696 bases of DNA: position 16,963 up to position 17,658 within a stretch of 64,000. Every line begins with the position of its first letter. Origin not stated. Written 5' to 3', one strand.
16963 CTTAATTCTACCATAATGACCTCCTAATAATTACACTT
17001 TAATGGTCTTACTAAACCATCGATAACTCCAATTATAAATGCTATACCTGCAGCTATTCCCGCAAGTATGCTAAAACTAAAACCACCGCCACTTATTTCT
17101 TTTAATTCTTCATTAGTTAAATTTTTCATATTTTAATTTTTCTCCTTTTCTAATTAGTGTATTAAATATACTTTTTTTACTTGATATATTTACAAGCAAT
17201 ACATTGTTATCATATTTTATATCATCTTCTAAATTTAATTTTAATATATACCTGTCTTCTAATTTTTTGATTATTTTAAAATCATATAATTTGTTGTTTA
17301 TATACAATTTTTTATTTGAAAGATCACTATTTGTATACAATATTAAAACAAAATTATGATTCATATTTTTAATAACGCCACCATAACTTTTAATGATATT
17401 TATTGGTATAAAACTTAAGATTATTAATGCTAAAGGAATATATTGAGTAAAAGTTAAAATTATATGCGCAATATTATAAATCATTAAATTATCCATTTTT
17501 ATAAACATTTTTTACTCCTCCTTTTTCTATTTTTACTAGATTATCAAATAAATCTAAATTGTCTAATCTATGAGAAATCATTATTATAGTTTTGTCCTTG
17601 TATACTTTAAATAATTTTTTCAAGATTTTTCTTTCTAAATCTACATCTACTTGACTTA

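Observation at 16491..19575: Unannotated double-glycine bacteriocin operon: C39-ABC exporter, mini accessory protein, three GG-leader peptides, small TM ORF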

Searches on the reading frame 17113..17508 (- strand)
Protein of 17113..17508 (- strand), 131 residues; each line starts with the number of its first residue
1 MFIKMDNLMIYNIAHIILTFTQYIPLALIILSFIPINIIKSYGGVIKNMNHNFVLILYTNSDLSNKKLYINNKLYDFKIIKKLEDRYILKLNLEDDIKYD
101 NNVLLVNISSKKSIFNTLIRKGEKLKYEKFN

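Call 4: search_protein_families(library=pfam, proteins=[window:17113-17508:-], max_evalue=1)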
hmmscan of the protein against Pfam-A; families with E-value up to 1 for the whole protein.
window:17113-17508:- (131 aa): 0 families

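Call 9: search_protein_families(library=ncbifam, proteins=[window:17113-17508:-], max_evalue=1)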
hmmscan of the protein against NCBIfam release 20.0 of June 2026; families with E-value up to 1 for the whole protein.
window:17113-17508:- (131 aa): 0 families

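Call 10: find_encoding_contigs(protein=window:17113-17508:-, flank=6000, max_places=8)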
Protein window:17113-17508:- (131 aa): 15 contigs read that carry it; 7 places shown.
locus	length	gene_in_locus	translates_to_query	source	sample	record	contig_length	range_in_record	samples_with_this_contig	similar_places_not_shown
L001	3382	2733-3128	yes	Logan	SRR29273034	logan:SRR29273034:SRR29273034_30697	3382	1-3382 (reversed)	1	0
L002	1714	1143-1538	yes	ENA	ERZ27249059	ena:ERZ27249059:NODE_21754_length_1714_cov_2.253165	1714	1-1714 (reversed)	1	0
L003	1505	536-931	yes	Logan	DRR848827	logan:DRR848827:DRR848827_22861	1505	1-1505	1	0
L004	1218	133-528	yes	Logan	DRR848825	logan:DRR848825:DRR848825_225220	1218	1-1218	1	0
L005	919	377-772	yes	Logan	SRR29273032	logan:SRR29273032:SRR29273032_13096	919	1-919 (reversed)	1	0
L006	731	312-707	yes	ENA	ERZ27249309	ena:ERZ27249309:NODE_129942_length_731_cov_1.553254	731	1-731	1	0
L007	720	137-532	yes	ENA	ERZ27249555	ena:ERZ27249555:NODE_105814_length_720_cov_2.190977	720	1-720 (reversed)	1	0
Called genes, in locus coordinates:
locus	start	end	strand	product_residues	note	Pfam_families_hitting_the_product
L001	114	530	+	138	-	PF13527:Acetyltransf_9, PF13673:Acetyltransf_10, PF00583:Acetyltransf_1, PF13508:Acetyltransf_7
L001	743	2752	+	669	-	PF03412:Peptidase_C39, PF00664:ABC_membrane, PF20720:nSTAND3 (faint), PF00005:ABC_tran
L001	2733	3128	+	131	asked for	-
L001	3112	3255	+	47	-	-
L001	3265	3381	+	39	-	?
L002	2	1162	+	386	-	?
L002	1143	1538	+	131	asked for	-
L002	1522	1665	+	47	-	-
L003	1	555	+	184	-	?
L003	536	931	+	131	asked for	-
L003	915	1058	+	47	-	-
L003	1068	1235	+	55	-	-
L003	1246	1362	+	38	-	-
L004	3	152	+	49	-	?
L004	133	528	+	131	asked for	-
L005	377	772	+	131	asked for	-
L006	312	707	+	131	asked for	-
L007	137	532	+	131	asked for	-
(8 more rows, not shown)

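Call 24: find_homologous_proteins(query=window:17113-17508:-, max_evalue=0.001)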
Query window:17113-17508:- (131 aa): 4 proteins with E <= 0.001 among 46 candidates.
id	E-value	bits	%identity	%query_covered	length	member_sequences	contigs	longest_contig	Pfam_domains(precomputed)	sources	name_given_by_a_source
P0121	4.2e-73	261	100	100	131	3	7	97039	-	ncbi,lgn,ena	-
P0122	1.9e-49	185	75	100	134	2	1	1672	-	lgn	-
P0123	6.1e-48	180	74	100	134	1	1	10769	-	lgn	-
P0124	1.6e-30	124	57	100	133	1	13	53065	-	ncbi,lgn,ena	-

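Call 26: search_protein_families(library=ncbifam, alignment_id=A5, max_evalue=10)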
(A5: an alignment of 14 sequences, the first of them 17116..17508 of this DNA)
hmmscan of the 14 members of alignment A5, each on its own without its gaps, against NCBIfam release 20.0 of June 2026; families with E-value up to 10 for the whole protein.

A. member 1, window:17116-17508:- (131 aa): 0 families

B. families by the number of members that match (of 14 scanned): 10 families
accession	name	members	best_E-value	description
NF045999.1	MAG1140_fam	9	3.3e-09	MAG1140 family protein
TIGR00206.1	fliF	1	0.0057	flagellar basal-body MS-ring/collar protein FliF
NF047690.1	LIC20036_fam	1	0.041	LIC20036 family protein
TIGR00859.1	ENaC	1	0.042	sodium channel transporter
NF010723.1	PRK14125.1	1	0.042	cell division suppressor protein YneA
NF040843.1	SE2200_fam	1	0.082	SE2200 family small protein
NF053805.1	TsiR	1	0.1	immunity protein TsiR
NF010632.0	PRK14029.1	1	0.12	pyruvate/ketoisovalerate ferredoxin oxidoreductase subunit gamma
NF042931.1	SAG1386_EF1546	1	0.2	SAG1386/EF1546 family surface-associated protein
NF007086.0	PRK09539.1-3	1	6.5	tRNA-splicing endonuclease subunit beta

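Call 27: search_protein_families(library=pfam, alignment_id=A5, max_evalue=10)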
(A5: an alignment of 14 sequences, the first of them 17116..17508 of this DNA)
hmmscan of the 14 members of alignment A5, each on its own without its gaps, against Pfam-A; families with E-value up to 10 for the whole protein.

A. member 1, window:17116-17508:- (131 aa): 0 families

B. families by the number of members that match (of 14 scanned): 16 families
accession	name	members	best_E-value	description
PF11337.13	DUF3139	4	0.018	Protein of unknown function (DUF3139)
PF15957.10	Comm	2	0.081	Commissureless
PF12326.13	EOS1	1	0.012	N-glycosylation protein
PF05389.17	MecA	1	0.018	Negative regulator of genetic competence (MecA)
PF00324.27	AA_permease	1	0.022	Amino acid permease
PF25425.1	YfjL_N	1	0.031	YfjL-like, N-terminal domain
PF12033.13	DUF3519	1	0.039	Protein of unknown function (DUF3519)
PF12698.13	ABC2_membrane_3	1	0.061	ABC-2 family transporter protein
PF23906.1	DUF7248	1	0.087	Family of unknown function (DUF7248)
PF20712.2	CyanoTRADDas_TM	1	0.11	Cyanobacterial TRADD-N associated 2-Transmembrane domain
PF04834.18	Adeno_E3_14_5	1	0.12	Early E3 14.5 kDa protein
PF25667.1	ASFV_P17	1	0.13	African swine fever virus minor capsid protein p17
PF12145.13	Med12-LCEWAV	1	0.17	Eukaryotic Mediator 12 subunit domain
PF05568.16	ASFV_J13L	1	0.17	African swine fever virus J13L protein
PF14991.11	MLANA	1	0.21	Protein melan-A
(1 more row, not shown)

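Call 31: find_homologous_proteins(query=A5, max_evalue=0.001)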
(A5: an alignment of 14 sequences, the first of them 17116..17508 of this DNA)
Query A5 (14 sequences) (131 aa, profile of the alignment): 19 proteins with E <= 0.001 among 1852 candidates.
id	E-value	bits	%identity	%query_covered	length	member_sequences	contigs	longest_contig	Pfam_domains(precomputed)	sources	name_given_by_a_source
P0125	4.9e-37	145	47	15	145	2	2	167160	-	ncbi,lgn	-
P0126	6.6e-37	145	34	44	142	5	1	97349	-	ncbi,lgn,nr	ncbi:MAG: hypothetical protein HFI86_02835 [Bacilli bacterium]|nr:hypothetical protein [Bacilli bact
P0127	4.8e-35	139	36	30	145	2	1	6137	-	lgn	-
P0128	2.3e-34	136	37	15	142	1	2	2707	-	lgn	-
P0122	4.4e-34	135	75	100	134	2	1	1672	-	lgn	-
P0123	5.7e-34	135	74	100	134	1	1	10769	-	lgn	-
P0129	2.1e-32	130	42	21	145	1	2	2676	-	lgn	-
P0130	9.7e-32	128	33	14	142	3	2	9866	-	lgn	-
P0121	2.2e-31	127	100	100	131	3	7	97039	-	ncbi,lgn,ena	-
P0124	5.3e-31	126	57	100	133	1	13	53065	-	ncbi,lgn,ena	-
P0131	1.2e-30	124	32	44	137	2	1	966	-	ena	-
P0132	7.9e-28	115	-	-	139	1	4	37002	-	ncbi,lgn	ncbi:MAG: hypothetical protein RR404_02790 [Bacilli bacterium]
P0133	1.2e-27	115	42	15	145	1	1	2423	-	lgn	-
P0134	2.5e-26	110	42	15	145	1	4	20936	-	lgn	-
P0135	4.6e-26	109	30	34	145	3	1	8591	-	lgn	-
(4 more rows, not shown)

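Call 41: predict_structure(alignment_id=A6)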
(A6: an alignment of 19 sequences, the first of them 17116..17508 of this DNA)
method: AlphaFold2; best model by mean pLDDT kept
length: 131 residues; sequences in the alignment: 19
mean_pLDDT: 61.9   pTM: 0.46
mean pLDDT of the five models: 61.9, 61.4, 57.9, 56.8, 55.1
residues with pLDDT >= 90: 0; 70-90: 48; 50-70: 56; < 50: 27
segments of 3 or more residues with pLDDT < 50: 1-6, 111-131
pLDDT, mean of each block of 10 residues (from residue 1): 46 62 65 57 75 79 74 78 84 64 55 39 31 26
secondary structure, 60 per line:
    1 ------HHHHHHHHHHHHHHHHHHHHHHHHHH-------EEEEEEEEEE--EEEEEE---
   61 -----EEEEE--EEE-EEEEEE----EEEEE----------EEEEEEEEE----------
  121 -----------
elements in order: H7-32 E40-49 E52-57 E66-70 E73-75 E77-82 E87-91 E102-110

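Call 46: fold_search(model_id=the predicted structure, library=pdb)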
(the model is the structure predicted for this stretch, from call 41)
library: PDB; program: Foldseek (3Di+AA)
matches with E <= 10: 945; with E <= 0.001: 0
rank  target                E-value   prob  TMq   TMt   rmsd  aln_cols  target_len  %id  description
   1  7anu_A                8.1e-02  0.95  0.33  0.43   5.0        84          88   13  Crystal structure of Pyrococcus abyssi Pbp11 (released 2021-11-03)
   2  7anu_B                8.1e-02  0.94  0.32  0.42   5.0        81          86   14  Crystal structure of Pyrococcus abyssi Pbp11 (released 2021-11-03)
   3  5cyw                  1.5e-01  0.57  0.25  0.23   7.0        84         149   13  Crystal Structure of Vaccinia Virus C7 (released 2015-11-18)
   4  9a4e_A                1.6e-01  0.82  0.32  0.12   6.9       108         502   12  Integrative model of ATPA-ATPF by crosslinking MS and deep learning (released 2024-09-18)
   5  7p2y_C                2.2e-01  0.92  0.37  0.12   7.2        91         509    5  F1Fo-ATP synthase from Acinetobacter baumannii (state 1) (released 2022-02-02)
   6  6fkf_A                2.3e-01  0.91  0.37  0.12   6.8        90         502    7  Chloroplast F1Fo conformation 1 (released 2018-05-23)
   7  5ik2_J                2.3e-01  0.89  0.32  0.11   4.6        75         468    9  Caldalaklibacillus thermarum F1-ATPase (epsilon mutant) (released 2016-09-21)
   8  7jg5_A                2.3e-01  0.82  0.34  0.11   8.7        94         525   11  Cryo-EM structure of bedaquiline-free Mycobacterium smegmatis ATP synthase rotational state 1 (released 2020-08-19)
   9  7njl_C                2.5e-01  0.89  0.37  0.11   8.3        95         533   10  Mycobacterium smegmatis ATP synthase state 1b (released 2021-10-27)
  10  7njk_C                2.5e-01  0.85  0.34  0.11   7.2        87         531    8  Mycobacterium smegmatis ATP synthase state 1a (released 2021-10-27)
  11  9vkp_A                2.6e-01  0.82  0.37  0.12   7.3       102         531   10  Cryo-EM structure of F-ATP synthase from Mycobacteroides abscessus (Rotational State 1) (released 2026-01-14)
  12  5cz3_A                2.6e-01  0.54  0.24  0.21   7.8        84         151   19  Crystal Structure of Myxoma Virus M64 (released 2015-11-18)
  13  6s5i                  2.6e-01  0.38  0.26  0.23  10.3       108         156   14  Structure of the Lausanne variant of myxoma virus M062 protein (released 2021-12-01)
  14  5ik2_B                2.8e-01  0.87  0.32  0.11   4.6        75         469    9  Caldalaklibacillus thermarum F1-ATPase (epsilon mutant) (released 2016-09-21)
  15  6fki_A                2.8e-01  0.77  0.33  0.11   6.7        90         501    8  Chloroplast F1Fo conformation 3 (released 2018-05-23)
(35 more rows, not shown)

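Call 47: search_solved_structures(query=A5, max_evalue=10)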
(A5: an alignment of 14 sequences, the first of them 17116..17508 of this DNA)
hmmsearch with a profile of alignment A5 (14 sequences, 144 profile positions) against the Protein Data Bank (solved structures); distinct sequences matched with E-value up to 10: 12.
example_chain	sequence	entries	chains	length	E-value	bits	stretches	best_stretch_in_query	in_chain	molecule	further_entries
6ncl_a0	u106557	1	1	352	0.35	14.1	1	34-90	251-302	P14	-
11rn_A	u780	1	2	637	0.79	13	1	53-117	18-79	Transferrin receptor protein 1, serum form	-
11qc_A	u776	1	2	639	0.79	13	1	53-117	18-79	Transferrin receptor protein 1, serum form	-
9gh7_A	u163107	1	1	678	0.85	12.9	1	53-117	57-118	Transferrin receptor protein 1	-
7zqs_B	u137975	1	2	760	0.99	12.7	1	53-117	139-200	Transferrin receptor protein 1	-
24vc_C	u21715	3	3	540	1.3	12.3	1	32-77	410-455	Lysosomal cobalamin transport escort protein LMBD1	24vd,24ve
6wrv_A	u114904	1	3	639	5.3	10.3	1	54-117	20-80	Transferrin receptor protein 1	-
1de4_C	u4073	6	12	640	5.3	10.3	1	54-117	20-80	TRANSFERRIN RECEPTOR | Transferrin receptor protein 1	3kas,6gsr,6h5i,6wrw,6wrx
3s9l_A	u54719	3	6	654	5.5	10.2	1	54-117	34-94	Transferrin receptor protein 1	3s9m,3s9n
6d03_A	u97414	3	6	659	5.6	10.2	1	54-117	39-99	Transferrin receptor protein 1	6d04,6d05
6okd_A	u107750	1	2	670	5.8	10.2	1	54-117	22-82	Transferrin receptor protein 1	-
1cx8_A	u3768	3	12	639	6.9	9.9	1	54-117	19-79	TRANSFERRIN RECEPTOR PROTEIN | Transferrin receptor protein 1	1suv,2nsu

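Call 68: search_protein_families(library=ncbifam, proteins=[P0126, P0132], max_evalue=0.1)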
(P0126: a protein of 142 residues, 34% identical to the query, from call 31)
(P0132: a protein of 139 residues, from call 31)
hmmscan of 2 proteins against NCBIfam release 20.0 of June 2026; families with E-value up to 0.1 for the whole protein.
P0126 (142 aa): 2 families
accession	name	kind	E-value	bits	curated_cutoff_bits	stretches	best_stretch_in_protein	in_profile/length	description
TIGR00206.1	fliF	equivalog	0.0021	17.1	129.75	1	6-80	11-85/555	flagellar basal-body MS-ring/collar protein FliF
NF045999.1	MAG1140_fam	equivalog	0.013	15.7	35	1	18-135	6-124/126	MAG1140 family protein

P0132 (139 aa): 1 family
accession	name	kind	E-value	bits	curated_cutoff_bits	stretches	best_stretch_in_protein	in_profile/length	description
NF045999.1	MAG1140_fam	equivalog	0.00087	19.4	35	1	14-131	9-125/126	MAG1140 family protein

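Call 73: predict_structure(alignment_id=A10)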
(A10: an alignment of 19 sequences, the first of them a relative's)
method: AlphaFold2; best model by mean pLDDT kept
length: 142 residues; sequences in the alignment: 19
mean_pLDDT: 71.0   pTM: 0.50
mean pLDDT of the five models: 71.0, 65.9, 65.3, 63.2, 62.9
residues with pLDDT >= 90: 0; 70-90: 90; 50-70: 35; < 50: 17
segments of 3 or more residues with pLDDT < 50: 1-16
pLDDT, mean of each block of 10 residues (from residue 1): 38 48 79 76 65 84 85 77 83 81 85 75 66 57 49
secondary structure, 60 per line:
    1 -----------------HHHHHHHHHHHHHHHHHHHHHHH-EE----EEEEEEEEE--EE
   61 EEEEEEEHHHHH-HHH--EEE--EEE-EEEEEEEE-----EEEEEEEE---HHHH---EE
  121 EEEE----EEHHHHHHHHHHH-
elements in order: H18-40 E48-56 E59-67 H68-72 E79-81 E84-86 E88-95 E101-108 H112-115 E119-124 H131-141

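Call 75: fold_search(model_id=the predicted structure, library=pdb)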
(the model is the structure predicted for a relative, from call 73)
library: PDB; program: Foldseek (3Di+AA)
matches with E <= 10: 627; with E <= 0.001: 0
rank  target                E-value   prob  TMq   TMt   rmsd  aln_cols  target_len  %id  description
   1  8ram_O                5.0e-02  1.00  0.39  0.10   4.7       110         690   13  Structure of Sen1 bound RNA Polymerase II pre-termination complex (released 2024-10-30)
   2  9tg4_D                8.8e-02  0.98  0.33  0.15   4.3        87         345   11  Structure of the YbjP lipoprotein bound to the AcrABZ-TolC efflux pump (released 2026-04-08)
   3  9j3d_D                9.8e-02  0.96  0.34  0.16   5.8        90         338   10  Cryo-EM structure of TMexCD1-TOprJ1 (released 2025-08-13)
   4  4kkt_A                1.2e-01  0.93  0.35  0.21   7.1       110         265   13  Crystal Structure of BesA (P21 form) (released 2013-07-10)
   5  4kku_C                1.2e-01  0.90  0.34  0.20   7.3       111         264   15  Structure of BesA (Selenomethinone derivative - P212121) (released 2013-07-10)
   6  4kkt_C                1.3e-01  0.91  0.35  0.21   7.2       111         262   15  Crystal Structure of BesA (P21 form) (released 2013-07-10)
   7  6ta5_D                1.4e-01  0.92  0.31  0.15   4.6        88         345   12  OprM-MexA complex from the MexAB-OprM Pseudomonas aeruginosa whole assembly reconstituted in nanodiscs (released 2020-09-16)
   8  4kku_B                1.4e-01  0.90  0.34  0.20   7.2       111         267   15  Structure of BesA (Selenomethinone derivative - P212121) (released 2013-07-10)
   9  4kkt_B                1.5e-01  0.89  0.34  0.21   7.2       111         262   15  Crystal Structure of BesA (P21 form) (released 2013-07-10)
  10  6iok_J                1.6e-01  0.89  0.31  0.15   5.4        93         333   13  Cryo-EM structure of multidrug efflux pump MexAB-OprM (0 degree state) (released 2019-04-03)
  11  1vf7_G                1.7e-01  0.95  0.36  0.23   4.2        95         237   14  Crystal structure of the membrane fusion protein, MexA of the multidrug transporter (released 2004-05-25)
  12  4kku_A                1.7e-01  0.87  0.34  0.20   7.2       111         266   15  Structure of BesA (Selenomethinone derivative - P212121) (released 2013-07-10)
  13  3tbt_G                1.7e-01  0.54  0.28  0.17   6.5        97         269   14  CRYSTAL STRUCTURE OF THE MURINE CLASS I MAJOR HISTOCOMPATIBILITY COMPLEX H-2DB IN COMPLEX WITH THE LCMV-DERIVED GP33 A (released 2012-08-08)
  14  6iol_L                1.8e-01  0.87  0.32  0.16   5.1        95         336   12  Cryo-EM structure of multidrug efflux pump MexAB-OprM (60 degree state) (released 2019-04-03)
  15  9v53_A1               1.9e-01  0.63  0.28  0.14   5.9        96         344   12  Structure of TolC, YbjP, and AcrABZ complex (released 2025-11-05)
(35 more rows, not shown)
